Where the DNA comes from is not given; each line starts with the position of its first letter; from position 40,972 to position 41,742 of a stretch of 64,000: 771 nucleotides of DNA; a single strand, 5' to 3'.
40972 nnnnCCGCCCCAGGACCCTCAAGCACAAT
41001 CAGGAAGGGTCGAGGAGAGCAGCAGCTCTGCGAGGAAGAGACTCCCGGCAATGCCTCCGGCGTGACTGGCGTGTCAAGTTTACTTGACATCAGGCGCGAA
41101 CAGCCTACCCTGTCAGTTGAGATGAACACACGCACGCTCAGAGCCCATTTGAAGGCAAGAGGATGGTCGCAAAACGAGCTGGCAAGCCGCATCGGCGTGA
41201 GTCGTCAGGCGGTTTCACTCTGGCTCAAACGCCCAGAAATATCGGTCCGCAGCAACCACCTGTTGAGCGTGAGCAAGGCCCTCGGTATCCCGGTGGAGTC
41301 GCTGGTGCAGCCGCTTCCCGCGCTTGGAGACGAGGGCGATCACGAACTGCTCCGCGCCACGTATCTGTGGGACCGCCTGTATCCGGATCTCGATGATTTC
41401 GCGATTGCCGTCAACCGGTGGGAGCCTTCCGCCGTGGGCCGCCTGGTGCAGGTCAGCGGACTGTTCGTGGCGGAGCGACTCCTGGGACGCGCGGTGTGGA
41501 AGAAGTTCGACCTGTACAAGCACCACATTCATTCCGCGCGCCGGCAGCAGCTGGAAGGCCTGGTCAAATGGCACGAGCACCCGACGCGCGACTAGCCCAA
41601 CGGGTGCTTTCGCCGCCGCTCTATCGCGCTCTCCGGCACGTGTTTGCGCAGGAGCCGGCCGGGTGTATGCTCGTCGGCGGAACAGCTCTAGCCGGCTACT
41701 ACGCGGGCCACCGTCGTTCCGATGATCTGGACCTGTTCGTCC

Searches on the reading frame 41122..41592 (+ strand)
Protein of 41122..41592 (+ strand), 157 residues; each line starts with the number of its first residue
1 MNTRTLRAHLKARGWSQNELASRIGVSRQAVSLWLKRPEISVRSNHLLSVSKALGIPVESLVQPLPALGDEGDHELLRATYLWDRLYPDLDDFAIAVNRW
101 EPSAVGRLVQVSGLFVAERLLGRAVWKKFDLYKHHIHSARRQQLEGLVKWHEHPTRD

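Call 8: search_protein_families(library=pfam, proteins=[window:41122-41592:+], max_evalue=1)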
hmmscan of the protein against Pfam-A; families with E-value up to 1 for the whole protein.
window:41122-41592:+ (157 aa): 23 families
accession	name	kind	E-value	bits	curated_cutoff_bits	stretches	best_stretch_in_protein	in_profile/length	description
PF01381.28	HTH_3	-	1.7e-09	38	23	1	6-59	1-53/55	Helix-turn-helix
PF13443.12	HTH_26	-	3.5e-06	27.6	22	1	6-59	2-55/63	Cro/C1-type HTH DNA-binding domain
PF13384.12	HTH_23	-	4e-05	23.7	24.6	1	10-37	13-40/50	Homeodomain-like domain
PF07022.19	Phage_CI_repr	-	6.4e-05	23.6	22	1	11-62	8-58/65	Bacteriophage CI repressor helix-turn-helix domain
PF13560.12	HTH_31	-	0.00016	22.4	27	1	4-35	4-35/64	Helix-turn-helix domain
PF15943.11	YdaS_toxin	-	0.00024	21.3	30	1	16-53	10-46/65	Bacterial toxin YdaS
PF13744.12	HTH_37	-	0.0033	17.6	27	1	4-59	21-76/80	Helix-turn-helix domain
PF08279.18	HTH_11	-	0.0046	17.3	25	1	9-31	8-32/55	HTH domain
PF13518.12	HTH_28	-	0.0052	17.3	25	1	11-37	9-35/52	Helix-turn-helix domain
PF20075.5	DUF6471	-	0.012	15.9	26.8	1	3-36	6-42/65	Domain of unknown function (DUF6471)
PF13545.12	HTH_Crp_2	-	0.053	13.9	27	1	16-36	24-44/70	Crp-like helix-turn-helix domain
PF12802.13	MarR_2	-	0.058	14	27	1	15-32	21-38/61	MarR family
PF14549.12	P22_Cro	-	0.085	13.1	30.2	1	17-34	12-29/60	DNA-binding transcriptional regulator Cro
PF17762.8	HTH_ParB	-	0.087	13.4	22.6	1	5-33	11-39/102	ParB HTH domain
PF13412.12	HTH_24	-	0.091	12.8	21.9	1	16-32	19-35/48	Winged helix-turn-helix DNA-binding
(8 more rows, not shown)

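Call 9: search_protein_families(library=ncbifam, proteins=[window:41122-41592:+], max_evalue=1)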
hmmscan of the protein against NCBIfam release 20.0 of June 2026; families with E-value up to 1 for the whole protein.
window:41122-41592:+ (157 aa): 19 families
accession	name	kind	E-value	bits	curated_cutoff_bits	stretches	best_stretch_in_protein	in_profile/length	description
TIGR03070.1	couple_hipB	subfamily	4.4e-05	23.4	71.65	1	5-56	6-56/58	type II toxin-antitoxin system Y4mF family antitoxin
NF033545.0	transpos_IS630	equivalog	0.00072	19.1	100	1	9-37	7-35/299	IS630 family transposase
TIGR00721.1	tfx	subfamily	0.0035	17.3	60.25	1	9-41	16-48/137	Tfx family DNA-binding protein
NF046037.1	carphisopro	domain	0.0096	16.1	38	1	14-58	9-53/54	carph-isopro domain-containing protein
NF008853.0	PRK11891.1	equivalog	0.021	13.5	560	1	6-53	9-55/430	aspartate carbamoyltransferase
NF033546.1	transpos_IS21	equivalog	0.022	14.3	160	1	9-86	3-79/294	IS21 family transposase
NF007271.0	PRK09726.1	equivalog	0.034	14.2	79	1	12-40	23-51/88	type II toxin-antitoxin system antitoxin HipB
NF033577.2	transpos_IS481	equivalog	0.037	13.5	224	1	10-37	9-36/284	IS481 family transposase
NF007257.0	PRK09706.1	subfamily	0.04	13.7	101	1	6-54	10-57/135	transcriptional repressor DicA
NF047948.1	male_kill_WMK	equivalog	0.04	13.4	300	1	12-63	173-223/300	WO male-killing family protein Wmk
NF003162.0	PRK04140.1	equivalog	0.049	12.6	263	1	2-36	127-161/317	transcriptional regulator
NF045758.2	YlxM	equivalog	0.052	13.7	80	1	14-39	32-57/72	YlxM family DNA-binding protein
TIGR02937.1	sigma70-ECF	superfamily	0.072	12.7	42.9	1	13-37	132-156/165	sigma-70 family RNA polymerase sigma factor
NF003055.0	PRK03975.1-2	equivalog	0.077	12.8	122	1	9-42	19-52/140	putative transcriptional regulator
TIGR02612.1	mob_myst_A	hypoth_equivalog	0.15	12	122.6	1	7-32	31-56/150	mobile mystery protein A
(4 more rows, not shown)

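Call 10: search_protein_families(library=padloc, proteins=[window:41122-41592:+], max_evalue=1)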
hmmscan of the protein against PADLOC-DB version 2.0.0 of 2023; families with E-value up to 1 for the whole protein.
window:41122-41592:+ (157 aa): 15 families
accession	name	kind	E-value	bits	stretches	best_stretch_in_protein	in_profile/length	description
PDLC03952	RmrA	-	2.3e-05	21.4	1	11-62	32-82/395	-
PDLC02926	HTH_VI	-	8.7e-05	20.7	1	4-62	4-61/92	-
PDLC04775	PDC-M69A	-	0.0002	19.8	1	7-64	13-69/113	-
PDLC04757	PDC-M64B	-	0.00028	18.8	1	4-37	32-65/128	-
PDLC03947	RmrA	-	0.00039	17.4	1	6-65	16-74/383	-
PDLC03948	RmrA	-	0.00074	16.5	1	5-78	12-84/397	-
PDLC03944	RmrA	-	0.0017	15.5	1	2-60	7-64/384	-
PDLC04133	mad1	-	0.0022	16.2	1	15-37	6-28/60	mads_1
PDLC03949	RmrA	-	0.0023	14.9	1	10-64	11-64/363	-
PDLC03951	RmrA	-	0.0025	14.9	1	6-67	13-73/400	-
PDLC04762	PDC-M64C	-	0.01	13.9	1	9-62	35-87/97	-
PDLC04760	PDC-M64C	-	0.011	14.1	1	7-56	32-80/93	-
PDLC03955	RmrA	-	0.024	11.9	1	11-80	30-100/371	-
PDLC04759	PDC-M64B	-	0.025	12.6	1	9-36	34-61/135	-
PDLC03665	Control_protein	-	0.05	11.9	1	10-62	18-69/77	control protein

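Call 15: find_homologous_proteins(query=window:41122-41592:+)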
Query window:41122-41592:+ (157 aa): 102 proteins with E <= 0.001 among 211 candidates.
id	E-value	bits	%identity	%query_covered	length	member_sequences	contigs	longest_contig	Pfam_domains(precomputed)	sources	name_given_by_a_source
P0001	1.2e-99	349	100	100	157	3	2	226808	PF01381.29,PF13443.13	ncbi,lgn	ncbi:MAG: helix-turn-helix domain-containing protein [bacterium]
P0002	1.2e-68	248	72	99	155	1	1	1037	PF13384.13,PF13518.13,PF01381.29,PF07022.20,PF13443.13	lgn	-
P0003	4.1e-65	237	70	99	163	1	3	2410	PF01381.29,PF13443.13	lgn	-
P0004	4.2e-64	234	71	96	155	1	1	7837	PF01381.29,PF13443.13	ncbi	-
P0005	2.4e-63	231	68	99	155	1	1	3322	PF15943.12,PF01381.29,PF13560.13,PF13443.13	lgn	-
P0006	3.1e-60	221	65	99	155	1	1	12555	PF01381.29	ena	-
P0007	1.3e-59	219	65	97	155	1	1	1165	PF15943.12,PF01381.29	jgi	jgi:transcriptional regulator with XRE-family HTH domain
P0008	1.8e-58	215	64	100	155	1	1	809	PF01381.29,PF13443.13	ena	-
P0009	6.7e-57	210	66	91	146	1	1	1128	PF13744.13,PF01381.29,PF13443.13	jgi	jgi:transcriptional regulator with XRE-family HTH domain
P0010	1.8e-56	209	61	99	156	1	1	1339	PF13384.13,PF01381.29,PF13443.13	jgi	jgi:transcriptional regulator with XRE-family HTH domain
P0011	4.8e-56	207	66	96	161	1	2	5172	PF13384.13,PF01381.29,PF13443.13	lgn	-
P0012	1.8e-55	206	61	99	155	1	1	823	PF01381.29,PF13443.13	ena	-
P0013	1.8e-55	206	62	99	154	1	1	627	PF01381.29,PF13560.13,PF13443.13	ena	-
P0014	6.7e-55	204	62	99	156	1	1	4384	PF15943.12,PF01381.29,PF13560.13,PF13443.13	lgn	-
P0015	3.4e-54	201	66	96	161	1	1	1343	PF01381.29,PF13443.13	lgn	-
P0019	2.2e-53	199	62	99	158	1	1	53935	PF01381.29,PF13443.13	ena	-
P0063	2.5e-46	176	56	99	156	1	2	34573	PF01381.29,PF13560.13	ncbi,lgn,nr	ncbi:MAG: helix-turn-helix transcriptional regulator [Planctomycetes bacterium]|nr:helix-turn-helix 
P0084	4.0e-40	156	53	99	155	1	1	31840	PF01381.29,PF13443.13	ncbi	ncbi:MAG: helix-turn-helix transcriptional regulator [Candidatus Latescibacterota bacterium]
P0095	6.9e-27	113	44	92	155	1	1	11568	PF01381.29,PF13443.13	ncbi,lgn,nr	ncbi:MAG: helix-turn-helix transcriptional regulator [Elusimicrobia bacterium]|nr:helix-turn-helix t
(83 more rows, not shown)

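Call 20: search_solved_structures(query=A1, max_evalue=1)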
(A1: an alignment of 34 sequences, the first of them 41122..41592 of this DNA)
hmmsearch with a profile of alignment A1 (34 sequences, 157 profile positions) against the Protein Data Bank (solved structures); distinct sequences matched with E-value up to 1: 48.
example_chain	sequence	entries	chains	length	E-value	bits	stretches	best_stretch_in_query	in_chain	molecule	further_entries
2r1j_L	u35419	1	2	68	2.7e-06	30.7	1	5-63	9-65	Repressor protein C2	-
1adr_A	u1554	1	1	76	2.7e-06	30.7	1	5-64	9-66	P22 C2 REPRESSOR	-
3jxb_C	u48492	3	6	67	2.8e-06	30.6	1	5-63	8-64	Repressor protein C2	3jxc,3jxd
3vk0_A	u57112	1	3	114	0.0014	21.9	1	6-64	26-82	Transcriptional regulator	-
2xiu_A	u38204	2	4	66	0.0019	21.4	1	2-63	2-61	CYLR2 | CYLR2 SYNONYM CYTOLYSIN REPRESSOR 2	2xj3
1utx_A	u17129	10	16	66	0.0021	21.3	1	2-63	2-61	CYLR2 | cytolysin regulator 2 | PUTATIVE TRANSCRIPTION REGULATOR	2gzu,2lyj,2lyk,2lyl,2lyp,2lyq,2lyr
1sq8_A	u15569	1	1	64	0.0038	20.4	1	8-63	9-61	dh434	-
2p5t_A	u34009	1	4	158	0.0051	20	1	4-63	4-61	Putative transcriptional regulator PezA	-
1b0n_A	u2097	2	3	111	0.0051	20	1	4-71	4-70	PROTEIN (SINR PROTEIN) | HTH-TYPE TRANSCRIPTIONAL REGULATOR SINR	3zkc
5tn0_A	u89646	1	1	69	0.0057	19.9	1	4-64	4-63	HTH-type transcriptional regulator SinR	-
3qq6_A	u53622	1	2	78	0.0084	19.3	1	4-63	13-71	HTH-type transcriptional regulator sinR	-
8ezt_A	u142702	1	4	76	0.0092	19.2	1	6-69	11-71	HipB(Lp)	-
2b5a_A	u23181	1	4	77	0.0097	19.1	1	4-66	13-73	C.BclI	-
2kpj_A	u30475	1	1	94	0.012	18.8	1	4-63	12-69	SOS-response transcriptional repressor, LexA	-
3tgn_A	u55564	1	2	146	0.013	18.6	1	6-77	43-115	Adc operon repressor AdcR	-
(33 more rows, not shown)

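Call 24: find_related_loci(query=A1, collection=genome_contigs, flank=4000)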
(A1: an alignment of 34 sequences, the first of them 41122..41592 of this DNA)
Query A1 (157 aa) in genome_contigs; peptide patterns used: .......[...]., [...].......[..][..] (x = any residue, [..] = any of these).
600 stretches matched a pattern (row limit reached: there are more); 263 encode a relative of the query (tblastn E <= 1e-3); the best 80 are kept; 80 distinct loci.
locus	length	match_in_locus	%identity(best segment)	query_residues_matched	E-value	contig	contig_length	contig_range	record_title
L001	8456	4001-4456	54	1-153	6e-49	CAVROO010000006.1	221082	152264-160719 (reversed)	MAG: uncultured Acidobacteriota bacterium isolate MFD03804.bin.2.150 genome assembly, contig: contig_2294, whole genome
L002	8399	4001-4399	46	13-145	4e-28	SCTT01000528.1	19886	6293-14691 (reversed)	MAG: bacterium isolate FW305_bin.15 FW305_bin.15-39218-1, whole genome shotgun sequence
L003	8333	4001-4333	41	40-157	6e-25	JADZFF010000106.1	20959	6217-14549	MAG: Bdellovibrionales bacterium isolate SJ854 c_000000753938, whole genome shotgun sequence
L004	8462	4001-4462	35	5-156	9e-24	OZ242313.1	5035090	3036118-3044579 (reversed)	MAG: Spirochaetia bacterium isolate e429cb45-3368-499c-8ecb-8058609f3e9e genome assembly, chromosome: 1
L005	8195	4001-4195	42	1-63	4e-9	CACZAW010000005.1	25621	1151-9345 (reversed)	MAG: uncultured Ruminococcus sp. isolate RUG12451 genome assembly, contig: RUG12451_asm_5, whole genome shotgun sequence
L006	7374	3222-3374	46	11-62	6e-9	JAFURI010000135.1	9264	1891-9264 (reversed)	MAG: Clostridia bacterium isolate RGIG4755 Roe_deer_Rectum.Co__c2344061, whole genome shotgun sequence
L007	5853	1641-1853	40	1-67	1e-8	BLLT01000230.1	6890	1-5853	Lachnospiraceae bacterium IMSAGC_002 DNA, IMSAGC_002_contig_230, whole genome shotgun sequence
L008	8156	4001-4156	47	11-63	2e-8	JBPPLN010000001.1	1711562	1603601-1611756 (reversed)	Acutalibacteraceae bacterium SVS042 scaffold_1, whole genome shotgun sequence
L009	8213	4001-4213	40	1-69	2e-8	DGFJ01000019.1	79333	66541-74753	MAG TPA_asm: Ruminococcaceae bacterium UBA3903 UBA3903_contig_2516, whole genome shotgun sequence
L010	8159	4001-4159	46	11-64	2e-8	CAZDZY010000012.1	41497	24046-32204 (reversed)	MAG TPA_asm: uncultured Christensenellaceae bacterium isolate SRP192927_co6_833 genome assembly, contig: NODE_1458_lengt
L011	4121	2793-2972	41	6-66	5e-8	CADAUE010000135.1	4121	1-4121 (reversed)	MAG: uncultured Ruminococcus sp. isolate RUG13630 genome assembly, contig: RUG13630_asm_135, whole genome shotgun sequen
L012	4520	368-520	48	11-62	5e-8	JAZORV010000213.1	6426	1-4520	MAG: Acutalibacteraceae bacterium isolate T1900045550_YK20190244.MAGScoT_cleanbin_000040 SGB_7873_k141_2225180, whole ge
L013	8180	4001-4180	41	6-66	5e-8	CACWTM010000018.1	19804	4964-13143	MAG: uncultured Ruminococcus sp. isolate RUG10903 genome assembly, contig: RUG10903_asm_18, whole genome shotgun sequenc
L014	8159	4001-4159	44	14-67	5e-8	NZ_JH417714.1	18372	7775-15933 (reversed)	Flavonifractor plautii ATCC 29863 Scfld143, whole genome shotgun sequence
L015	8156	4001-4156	43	11-63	9e-8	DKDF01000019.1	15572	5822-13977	MAG TPA_asm: Ruminococcaceae bacterium UBA6855 UBA6855_contig_2957, whole genome shotgun sequence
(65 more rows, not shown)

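Call 25: find_encoding_contigs(protein=P0001, flank=10000, max_places=4)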
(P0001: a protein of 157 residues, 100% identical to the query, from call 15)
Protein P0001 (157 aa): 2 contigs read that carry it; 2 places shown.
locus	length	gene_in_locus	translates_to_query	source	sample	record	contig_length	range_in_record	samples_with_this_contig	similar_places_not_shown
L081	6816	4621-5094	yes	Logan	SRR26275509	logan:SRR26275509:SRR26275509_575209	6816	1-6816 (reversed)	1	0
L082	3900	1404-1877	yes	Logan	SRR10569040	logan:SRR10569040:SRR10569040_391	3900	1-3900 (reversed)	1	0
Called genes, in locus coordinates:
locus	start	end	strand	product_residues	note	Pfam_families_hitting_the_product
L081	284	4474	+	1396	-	-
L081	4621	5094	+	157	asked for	PF13443:HTH_26 (weak), PF01381:HTH_3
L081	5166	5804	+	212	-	PF08843:AbiEii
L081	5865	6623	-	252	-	-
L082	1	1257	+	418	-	?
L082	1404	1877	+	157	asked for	PF13443:HTH_26 (weak), PF01381:HTH_3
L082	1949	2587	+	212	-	PF08843:AbiEii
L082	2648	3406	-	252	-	-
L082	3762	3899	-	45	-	?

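Call 27: find_encoding_contigs(protein=P0019, flank=5000, max_places=2)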
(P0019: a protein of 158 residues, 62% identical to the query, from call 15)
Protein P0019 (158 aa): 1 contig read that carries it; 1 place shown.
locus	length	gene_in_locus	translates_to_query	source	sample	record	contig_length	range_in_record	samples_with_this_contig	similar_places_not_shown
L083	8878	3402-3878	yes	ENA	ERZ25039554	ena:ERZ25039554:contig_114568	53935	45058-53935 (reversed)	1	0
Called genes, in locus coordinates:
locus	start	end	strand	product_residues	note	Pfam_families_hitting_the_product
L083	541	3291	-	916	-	PF06452:CBM9_1 (weak), PF19313:DUF5916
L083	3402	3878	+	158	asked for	PF01381:HTH_3, PF13443:HTH_26 (weak)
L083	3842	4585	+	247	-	PF08843:AbiEii (weak)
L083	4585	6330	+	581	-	PF05960:DUF885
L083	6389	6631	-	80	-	-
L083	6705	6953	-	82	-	PF06769:YoeB_toxin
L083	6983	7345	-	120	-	PF02604:PhdYeFM_antitox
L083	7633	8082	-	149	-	-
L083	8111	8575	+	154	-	-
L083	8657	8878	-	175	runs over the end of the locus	PF08681:TacA1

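Call 28: find_encoding_contigs(protein=P0063, flank=5000, max_places=2)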
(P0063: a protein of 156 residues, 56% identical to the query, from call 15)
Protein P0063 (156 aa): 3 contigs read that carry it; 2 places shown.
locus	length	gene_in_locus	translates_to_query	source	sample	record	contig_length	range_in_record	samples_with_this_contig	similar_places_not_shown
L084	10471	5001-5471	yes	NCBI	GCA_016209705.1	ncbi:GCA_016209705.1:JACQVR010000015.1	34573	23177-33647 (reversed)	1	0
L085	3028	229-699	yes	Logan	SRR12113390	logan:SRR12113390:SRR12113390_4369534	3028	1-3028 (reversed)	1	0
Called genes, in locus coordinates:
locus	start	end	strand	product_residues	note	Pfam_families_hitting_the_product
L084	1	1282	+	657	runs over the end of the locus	PF05140:ResB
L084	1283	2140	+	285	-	PF00753:Lactamase_B, PF23023:Anti-Pycsar_Apyc1 (faint), PF12706:Lactamase_B_2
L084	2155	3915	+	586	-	PF01578:Cytochrom_C_asm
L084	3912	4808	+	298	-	PF06508:QueC (faint)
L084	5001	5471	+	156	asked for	PF13560:HTH_31 (weak), PF01381:HTH_3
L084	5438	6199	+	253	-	PF08843:AbiEii (weak)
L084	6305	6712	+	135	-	-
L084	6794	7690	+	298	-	-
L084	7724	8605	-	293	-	PF02899:Phage_int_SAM_1, PF13495:Phage_int_SAM_4 (weak), PF00589:Phage_integrase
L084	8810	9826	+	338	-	PF13624:SurA_N_3, PF09312:SurA_N (faint), PF13145:Rotamase_2 (weak)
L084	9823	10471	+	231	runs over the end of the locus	PF01168:Ala_racemase_N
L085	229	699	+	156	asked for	PF13560:HTH_31 (weak), PF01381:HTH_3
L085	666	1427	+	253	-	PF08843:AbiEii (weak)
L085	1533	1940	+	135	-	-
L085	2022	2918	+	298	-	-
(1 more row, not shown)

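Call 29: find_encoding_contigs(protein=P0084, flank=5000, max_places=2)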
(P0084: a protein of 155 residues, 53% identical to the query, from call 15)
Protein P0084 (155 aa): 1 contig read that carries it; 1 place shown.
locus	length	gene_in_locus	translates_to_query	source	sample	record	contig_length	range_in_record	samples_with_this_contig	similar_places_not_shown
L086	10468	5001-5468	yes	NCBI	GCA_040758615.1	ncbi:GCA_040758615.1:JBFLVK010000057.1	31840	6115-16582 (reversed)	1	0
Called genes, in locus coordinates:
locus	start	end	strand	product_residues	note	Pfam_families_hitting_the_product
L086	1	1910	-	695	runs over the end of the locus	PF13860:FlgD_ig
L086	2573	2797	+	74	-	-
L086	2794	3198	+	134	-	PF01850:PIN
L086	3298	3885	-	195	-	PF13472:Lipase_GDSL_2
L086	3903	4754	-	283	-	PF00583:Acetyltransf_1, PF13508:Acetyltransf_7 (weak), PF08445:FR47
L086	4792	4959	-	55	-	-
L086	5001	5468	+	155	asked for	PF13443:HTH_26 (weak), PF01381:HTH_3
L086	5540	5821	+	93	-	PF08843:AbiEii (weak)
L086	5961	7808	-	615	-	PF00999:Na_H_Exchanger, PF02254:TrkA_N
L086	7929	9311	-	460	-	PF12679:ABC2_membrane_2, PF12730:ABC2_membrane_4 (weak), PF12040:DUF3526 (weak)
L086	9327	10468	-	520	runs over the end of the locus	PF12679:ABC2_membrane_2, PF12698:ABC2_membrane_3 (weak), PF12730:ABC2_membrane_4, PF10920:DUF2705, PF12040:DUF3526 (weak)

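Call 30: find_encoding_contigs(protein=P0095, flank=5000, max_places=2)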
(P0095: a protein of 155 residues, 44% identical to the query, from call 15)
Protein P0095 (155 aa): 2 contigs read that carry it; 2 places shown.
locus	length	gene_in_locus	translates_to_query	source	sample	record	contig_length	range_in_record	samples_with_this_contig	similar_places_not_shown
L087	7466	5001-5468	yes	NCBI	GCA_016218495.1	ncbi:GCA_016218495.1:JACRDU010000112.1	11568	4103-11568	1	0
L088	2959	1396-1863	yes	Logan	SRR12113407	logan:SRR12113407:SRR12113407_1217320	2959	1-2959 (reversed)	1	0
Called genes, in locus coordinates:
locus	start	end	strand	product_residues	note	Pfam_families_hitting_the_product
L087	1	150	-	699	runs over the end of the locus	PF17191:RecG_wedge, PF00270:DEAD, PF04851:ResIII, PF00271:Helicase_C, PF19833:RecG_dom3_C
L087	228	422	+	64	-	PF00830:Ribosomal_L28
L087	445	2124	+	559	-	-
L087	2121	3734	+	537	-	-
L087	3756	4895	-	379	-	PF13173:AAA_14, PF13635:DUF4143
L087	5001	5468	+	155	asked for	PF13443:HTH_26 (weak), PF01381:HTH_3 (faint)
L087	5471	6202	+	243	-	PF08843:AbiEii (faint)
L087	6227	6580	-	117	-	-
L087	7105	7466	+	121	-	?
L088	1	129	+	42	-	?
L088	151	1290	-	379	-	PF13173:AAA_14, PF13635:DUF4143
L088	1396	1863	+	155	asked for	PF13443:HTH_26 (weak), PF01381:HTH_3 (faint)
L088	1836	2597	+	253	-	PF08843:AbiEii (weak)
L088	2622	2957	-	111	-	?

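Call 37: predict_structure(alignment_id=A1)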
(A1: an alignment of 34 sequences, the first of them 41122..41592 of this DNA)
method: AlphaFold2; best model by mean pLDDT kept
length: 157 residues; sequences in the alignment: 34
mean_pLDDT: 92.4   pTM: 0.78
mean pLDDT of the five models: 92.4, 92.1, 92.0, 91.8, 91.8
residues with pLDDT >= 90: 130; 70-90: 22; 50-70: 5; < 50: 0
segments of 3 or more residues with pLDDT < 50: none
pLDDT, mean of each block of 10 residues (from residue 1): 93 95 97 93 93 95 76 86 92 93 97 96 97 97 97 78
secondary structure, 60 per line:
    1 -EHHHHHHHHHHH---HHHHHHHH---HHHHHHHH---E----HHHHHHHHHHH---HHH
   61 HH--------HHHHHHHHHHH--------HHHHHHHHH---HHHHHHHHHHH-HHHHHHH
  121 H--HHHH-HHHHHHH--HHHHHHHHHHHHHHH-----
elements in order: H3-13 H17-24 H28-35 H44-54 H58-62 H71-81 H90-98 H102-112 H114-121 H124-127 H129-135 H138-152
